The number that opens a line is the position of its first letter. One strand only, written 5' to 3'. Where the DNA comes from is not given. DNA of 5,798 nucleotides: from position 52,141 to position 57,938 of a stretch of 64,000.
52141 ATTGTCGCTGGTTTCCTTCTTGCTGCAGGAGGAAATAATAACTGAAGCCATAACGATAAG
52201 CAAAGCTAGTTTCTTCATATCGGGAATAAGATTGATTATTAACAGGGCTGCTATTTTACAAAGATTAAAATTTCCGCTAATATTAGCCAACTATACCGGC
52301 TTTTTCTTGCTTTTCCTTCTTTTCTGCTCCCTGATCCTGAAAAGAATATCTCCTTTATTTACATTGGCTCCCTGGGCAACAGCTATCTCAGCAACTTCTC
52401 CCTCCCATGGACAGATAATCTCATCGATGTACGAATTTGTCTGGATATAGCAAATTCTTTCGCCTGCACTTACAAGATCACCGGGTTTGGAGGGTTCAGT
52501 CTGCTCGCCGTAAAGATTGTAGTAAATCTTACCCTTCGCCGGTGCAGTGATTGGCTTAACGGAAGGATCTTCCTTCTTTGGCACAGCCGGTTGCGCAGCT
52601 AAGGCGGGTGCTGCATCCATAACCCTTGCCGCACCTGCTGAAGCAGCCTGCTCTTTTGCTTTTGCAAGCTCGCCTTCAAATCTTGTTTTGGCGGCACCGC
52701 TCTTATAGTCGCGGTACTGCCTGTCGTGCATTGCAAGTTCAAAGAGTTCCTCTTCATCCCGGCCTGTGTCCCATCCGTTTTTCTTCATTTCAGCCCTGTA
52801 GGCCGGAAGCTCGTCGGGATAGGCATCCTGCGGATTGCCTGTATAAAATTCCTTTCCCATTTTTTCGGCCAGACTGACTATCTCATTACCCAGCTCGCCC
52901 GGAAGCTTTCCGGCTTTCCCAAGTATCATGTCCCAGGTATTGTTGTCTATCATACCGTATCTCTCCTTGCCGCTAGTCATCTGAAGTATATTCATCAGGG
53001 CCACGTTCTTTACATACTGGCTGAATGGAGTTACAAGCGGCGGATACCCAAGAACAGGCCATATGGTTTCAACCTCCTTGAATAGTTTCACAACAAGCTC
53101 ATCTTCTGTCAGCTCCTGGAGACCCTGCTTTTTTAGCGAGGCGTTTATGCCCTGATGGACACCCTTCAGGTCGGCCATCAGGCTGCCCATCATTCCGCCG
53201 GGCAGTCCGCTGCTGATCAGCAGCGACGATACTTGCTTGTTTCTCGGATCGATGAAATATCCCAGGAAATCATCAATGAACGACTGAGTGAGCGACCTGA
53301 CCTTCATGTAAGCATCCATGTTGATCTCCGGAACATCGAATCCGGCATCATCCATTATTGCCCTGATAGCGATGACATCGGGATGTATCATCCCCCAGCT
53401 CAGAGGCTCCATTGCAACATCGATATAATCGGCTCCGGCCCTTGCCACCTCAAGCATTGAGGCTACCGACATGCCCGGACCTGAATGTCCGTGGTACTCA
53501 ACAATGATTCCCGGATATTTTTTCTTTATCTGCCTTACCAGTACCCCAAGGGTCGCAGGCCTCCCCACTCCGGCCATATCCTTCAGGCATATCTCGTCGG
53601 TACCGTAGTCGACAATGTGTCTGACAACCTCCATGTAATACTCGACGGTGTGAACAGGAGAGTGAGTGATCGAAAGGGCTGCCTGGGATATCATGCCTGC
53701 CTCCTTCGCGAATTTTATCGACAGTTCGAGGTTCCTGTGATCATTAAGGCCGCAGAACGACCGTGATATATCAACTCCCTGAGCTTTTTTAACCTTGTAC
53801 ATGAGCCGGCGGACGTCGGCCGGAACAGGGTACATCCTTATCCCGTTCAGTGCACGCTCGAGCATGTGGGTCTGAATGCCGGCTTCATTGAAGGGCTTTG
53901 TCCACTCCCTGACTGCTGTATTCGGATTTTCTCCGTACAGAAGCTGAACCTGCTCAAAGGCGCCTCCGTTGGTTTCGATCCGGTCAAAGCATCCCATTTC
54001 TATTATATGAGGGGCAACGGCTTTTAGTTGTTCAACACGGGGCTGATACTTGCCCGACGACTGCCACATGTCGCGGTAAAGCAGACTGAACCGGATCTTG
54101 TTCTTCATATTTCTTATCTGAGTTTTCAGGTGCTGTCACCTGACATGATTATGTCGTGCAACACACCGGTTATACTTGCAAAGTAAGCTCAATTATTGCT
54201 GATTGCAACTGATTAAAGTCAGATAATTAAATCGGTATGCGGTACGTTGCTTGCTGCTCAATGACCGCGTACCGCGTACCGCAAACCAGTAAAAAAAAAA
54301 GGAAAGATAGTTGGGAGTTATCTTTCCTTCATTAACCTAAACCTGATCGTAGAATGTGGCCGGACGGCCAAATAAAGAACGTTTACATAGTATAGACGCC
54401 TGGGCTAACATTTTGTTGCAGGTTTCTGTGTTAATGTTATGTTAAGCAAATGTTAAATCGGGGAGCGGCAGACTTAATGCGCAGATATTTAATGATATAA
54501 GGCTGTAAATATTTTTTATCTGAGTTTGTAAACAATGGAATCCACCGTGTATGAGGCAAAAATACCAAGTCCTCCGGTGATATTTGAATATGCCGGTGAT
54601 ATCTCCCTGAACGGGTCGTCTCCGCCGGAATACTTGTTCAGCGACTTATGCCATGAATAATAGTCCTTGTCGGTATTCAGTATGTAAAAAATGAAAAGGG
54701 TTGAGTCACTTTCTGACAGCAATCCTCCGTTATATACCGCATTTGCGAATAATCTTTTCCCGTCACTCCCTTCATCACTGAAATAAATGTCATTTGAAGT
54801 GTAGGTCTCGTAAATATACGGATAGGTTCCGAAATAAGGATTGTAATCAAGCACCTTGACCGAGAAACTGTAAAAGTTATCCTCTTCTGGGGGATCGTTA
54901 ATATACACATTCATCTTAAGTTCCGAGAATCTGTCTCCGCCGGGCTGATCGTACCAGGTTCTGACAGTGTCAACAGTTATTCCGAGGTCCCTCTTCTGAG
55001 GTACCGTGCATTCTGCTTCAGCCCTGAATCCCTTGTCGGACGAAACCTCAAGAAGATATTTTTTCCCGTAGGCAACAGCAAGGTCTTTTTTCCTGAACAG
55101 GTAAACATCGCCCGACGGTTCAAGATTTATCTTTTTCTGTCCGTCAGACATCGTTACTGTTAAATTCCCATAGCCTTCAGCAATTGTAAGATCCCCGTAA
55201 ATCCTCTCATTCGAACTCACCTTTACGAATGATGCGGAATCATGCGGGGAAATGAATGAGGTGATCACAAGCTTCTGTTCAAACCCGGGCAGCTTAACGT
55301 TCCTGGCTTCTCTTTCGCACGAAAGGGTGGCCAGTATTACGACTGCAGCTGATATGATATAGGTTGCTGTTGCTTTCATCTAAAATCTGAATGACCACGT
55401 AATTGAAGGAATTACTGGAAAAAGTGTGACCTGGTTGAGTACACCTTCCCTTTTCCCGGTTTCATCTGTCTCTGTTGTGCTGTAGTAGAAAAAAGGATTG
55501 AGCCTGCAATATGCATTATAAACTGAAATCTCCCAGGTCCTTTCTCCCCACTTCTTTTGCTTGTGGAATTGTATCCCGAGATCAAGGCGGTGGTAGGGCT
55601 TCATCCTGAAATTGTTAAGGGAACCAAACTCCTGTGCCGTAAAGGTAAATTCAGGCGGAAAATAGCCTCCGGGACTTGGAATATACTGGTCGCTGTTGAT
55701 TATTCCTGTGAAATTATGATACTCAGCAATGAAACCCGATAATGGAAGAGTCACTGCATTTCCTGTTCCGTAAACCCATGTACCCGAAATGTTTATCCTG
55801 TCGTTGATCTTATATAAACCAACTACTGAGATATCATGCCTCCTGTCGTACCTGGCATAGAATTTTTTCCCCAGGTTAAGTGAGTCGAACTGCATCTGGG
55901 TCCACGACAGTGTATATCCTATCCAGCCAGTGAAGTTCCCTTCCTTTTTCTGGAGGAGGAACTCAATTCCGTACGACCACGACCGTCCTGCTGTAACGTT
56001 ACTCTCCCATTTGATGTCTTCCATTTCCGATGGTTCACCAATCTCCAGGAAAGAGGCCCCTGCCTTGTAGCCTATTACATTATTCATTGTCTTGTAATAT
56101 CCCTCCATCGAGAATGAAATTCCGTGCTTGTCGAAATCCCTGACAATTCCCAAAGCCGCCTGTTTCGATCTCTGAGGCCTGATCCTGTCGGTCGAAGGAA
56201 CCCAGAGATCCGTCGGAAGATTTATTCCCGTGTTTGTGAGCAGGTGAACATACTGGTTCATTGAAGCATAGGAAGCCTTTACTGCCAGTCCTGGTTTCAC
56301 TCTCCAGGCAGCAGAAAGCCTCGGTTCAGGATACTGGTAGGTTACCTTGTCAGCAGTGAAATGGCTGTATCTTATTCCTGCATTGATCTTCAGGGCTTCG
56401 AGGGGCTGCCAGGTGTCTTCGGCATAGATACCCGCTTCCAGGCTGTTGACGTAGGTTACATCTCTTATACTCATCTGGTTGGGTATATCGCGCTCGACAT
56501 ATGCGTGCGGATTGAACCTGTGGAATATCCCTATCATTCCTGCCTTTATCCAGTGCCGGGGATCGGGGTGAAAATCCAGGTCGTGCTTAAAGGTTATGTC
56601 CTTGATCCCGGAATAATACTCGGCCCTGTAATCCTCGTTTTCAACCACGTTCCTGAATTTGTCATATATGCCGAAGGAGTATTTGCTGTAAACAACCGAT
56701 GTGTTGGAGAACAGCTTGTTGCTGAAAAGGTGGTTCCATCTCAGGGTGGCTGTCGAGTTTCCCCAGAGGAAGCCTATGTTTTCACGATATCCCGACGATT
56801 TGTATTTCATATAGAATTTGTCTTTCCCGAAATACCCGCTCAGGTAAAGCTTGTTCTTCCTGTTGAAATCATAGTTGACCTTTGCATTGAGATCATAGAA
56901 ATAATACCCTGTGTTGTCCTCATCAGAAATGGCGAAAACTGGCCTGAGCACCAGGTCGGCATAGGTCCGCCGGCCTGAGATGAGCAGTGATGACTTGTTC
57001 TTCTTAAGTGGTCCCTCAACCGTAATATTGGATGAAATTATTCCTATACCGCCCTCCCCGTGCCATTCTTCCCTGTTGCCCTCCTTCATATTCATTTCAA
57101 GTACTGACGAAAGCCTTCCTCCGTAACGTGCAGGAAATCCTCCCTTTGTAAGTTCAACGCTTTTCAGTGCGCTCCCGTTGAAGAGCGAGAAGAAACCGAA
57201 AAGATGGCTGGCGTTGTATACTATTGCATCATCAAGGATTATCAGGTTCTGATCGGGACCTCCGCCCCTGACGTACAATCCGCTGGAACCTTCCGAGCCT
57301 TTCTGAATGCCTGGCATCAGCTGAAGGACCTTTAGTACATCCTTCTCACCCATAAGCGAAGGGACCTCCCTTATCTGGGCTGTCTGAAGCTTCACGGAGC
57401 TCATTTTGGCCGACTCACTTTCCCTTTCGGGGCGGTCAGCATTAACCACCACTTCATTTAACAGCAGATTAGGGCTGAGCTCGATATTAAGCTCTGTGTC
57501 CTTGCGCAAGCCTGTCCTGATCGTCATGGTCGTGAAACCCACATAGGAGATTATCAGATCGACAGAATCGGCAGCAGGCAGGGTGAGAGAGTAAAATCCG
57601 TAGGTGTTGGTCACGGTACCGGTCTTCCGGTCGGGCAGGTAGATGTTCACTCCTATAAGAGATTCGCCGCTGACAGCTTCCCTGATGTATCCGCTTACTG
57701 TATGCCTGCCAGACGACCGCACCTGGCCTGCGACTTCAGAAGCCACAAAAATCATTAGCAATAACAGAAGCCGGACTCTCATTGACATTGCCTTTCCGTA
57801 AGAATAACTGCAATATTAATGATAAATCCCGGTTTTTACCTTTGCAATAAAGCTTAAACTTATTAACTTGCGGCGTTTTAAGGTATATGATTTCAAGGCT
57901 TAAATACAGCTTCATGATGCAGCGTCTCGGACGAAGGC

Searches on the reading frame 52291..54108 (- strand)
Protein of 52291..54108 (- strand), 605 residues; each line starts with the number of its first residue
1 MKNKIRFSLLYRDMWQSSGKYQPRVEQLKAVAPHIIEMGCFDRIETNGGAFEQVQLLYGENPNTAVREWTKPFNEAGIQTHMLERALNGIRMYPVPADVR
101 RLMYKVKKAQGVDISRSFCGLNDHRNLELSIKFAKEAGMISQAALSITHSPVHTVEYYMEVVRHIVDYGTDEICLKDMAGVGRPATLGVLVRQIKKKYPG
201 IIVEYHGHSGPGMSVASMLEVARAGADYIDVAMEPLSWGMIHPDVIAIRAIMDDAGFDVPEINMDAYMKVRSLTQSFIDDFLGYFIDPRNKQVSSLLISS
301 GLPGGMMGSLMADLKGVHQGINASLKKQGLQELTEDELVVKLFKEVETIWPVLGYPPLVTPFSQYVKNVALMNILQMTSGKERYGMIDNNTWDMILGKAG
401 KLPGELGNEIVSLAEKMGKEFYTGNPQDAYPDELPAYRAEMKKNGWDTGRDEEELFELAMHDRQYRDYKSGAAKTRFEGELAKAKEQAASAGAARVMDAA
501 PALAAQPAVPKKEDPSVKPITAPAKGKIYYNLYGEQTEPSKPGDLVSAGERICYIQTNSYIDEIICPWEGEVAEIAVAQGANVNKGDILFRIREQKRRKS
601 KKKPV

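Call 35: search_protein_families(library=pfam, proteins=[window:52291-54108:-], max_evalue=0.0001)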
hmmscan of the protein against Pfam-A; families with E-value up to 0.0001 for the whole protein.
window:52291-54108:- (605 aa): 3 families
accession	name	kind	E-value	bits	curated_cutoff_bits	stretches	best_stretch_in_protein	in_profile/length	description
PF02436.23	PYC_OADA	-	2.5e-17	63.7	27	1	325-473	18-165/201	Conserved carboxylase domain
PF00682.25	HMGL-like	-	3.9e-10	40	29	1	130-233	118-220/260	HMGL-like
PF00364.28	Biotin_lipoyl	-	1.8e-07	31.3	22.1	1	520-592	3-73/73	Biotin-requiring enzyme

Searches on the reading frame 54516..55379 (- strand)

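Call 35: search_protein_families(library=pfam, proteins=[window:54516-55379:-], max_evalue=0.0001)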
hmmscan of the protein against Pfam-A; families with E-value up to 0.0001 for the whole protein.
window:54516-55379:- (287 aa): 1 family
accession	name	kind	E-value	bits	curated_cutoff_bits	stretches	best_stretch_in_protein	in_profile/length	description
PF14054.11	DUF4249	-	1.4e-27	97.3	28.5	1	29-281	7-267/269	Domain of unknown function (DUF4249)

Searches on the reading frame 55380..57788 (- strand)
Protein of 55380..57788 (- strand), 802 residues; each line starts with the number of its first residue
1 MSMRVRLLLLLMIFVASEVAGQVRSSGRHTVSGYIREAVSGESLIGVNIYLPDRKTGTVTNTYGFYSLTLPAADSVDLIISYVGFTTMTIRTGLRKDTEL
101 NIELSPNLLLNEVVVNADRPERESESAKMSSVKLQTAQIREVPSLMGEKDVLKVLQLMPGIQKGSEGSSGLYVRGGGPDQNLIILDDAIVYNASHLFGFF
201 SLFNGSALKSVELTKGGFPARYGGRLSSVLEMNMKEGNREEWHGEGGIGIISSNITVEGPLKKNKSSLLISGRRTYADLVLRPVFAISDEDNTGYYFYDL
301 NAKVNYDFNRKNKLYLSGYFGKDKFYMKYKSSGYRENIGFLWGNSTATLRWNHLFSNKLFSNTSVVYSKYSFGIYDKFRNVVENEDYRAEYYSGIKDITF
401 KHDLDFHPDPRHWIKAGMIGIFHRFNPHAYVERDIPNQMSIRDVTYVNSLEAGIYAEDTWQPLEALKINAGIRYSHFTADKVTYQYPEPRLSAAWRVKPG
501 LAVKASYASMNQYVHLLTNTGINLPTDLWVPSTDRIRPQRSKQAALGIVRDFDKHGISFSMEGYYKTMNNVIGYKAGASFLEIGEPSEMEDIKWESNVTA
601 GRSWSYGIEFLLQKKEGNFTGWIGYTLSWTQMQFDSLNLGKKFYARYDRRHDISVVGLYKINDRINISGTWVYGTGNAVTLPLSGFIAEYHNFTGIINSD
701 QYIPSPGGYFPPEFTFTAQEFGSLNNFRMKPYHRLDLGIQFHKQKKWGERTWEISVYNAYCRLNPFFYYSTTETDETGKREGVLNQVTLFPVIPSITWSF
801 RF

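Call 89: search_protein_families(library=pfam, proteins=[window:55380-57788:-], max_evalue=0.00001)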
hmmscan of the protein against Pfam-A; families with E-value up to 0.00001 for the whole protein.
window:55380-57788:- (802 aa): 5 families
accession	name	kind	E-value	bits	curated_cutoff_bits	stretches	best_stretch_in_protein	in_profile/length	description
PF00593.30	TonB_dep_Rec_b-barrel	-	3.2e-21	77.2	27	1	292-758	18-435/436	TonB dependent receptor-like, beta-barrel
PF13715.12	CarbopepD_reg_2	-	9.5e-17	61.3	32.2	1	31-115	1-88/88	CarboxypepD_reg-like domain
PF07715.20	Plug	-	3.8e-09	37.5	23.9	1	147-225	21-102/107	TonB-dependent Receptor Plug Domain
PF13620.12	CarboxypepD_reg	-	8.3e-08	32.9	32.3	1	30-104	1-81/82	Carboxypeptidase regulatory-like domain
PF25183.1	OMP_b-brl_4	-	2.4e-06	26.7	30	0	448-479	364-395/838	Outer membrane beta barrel domain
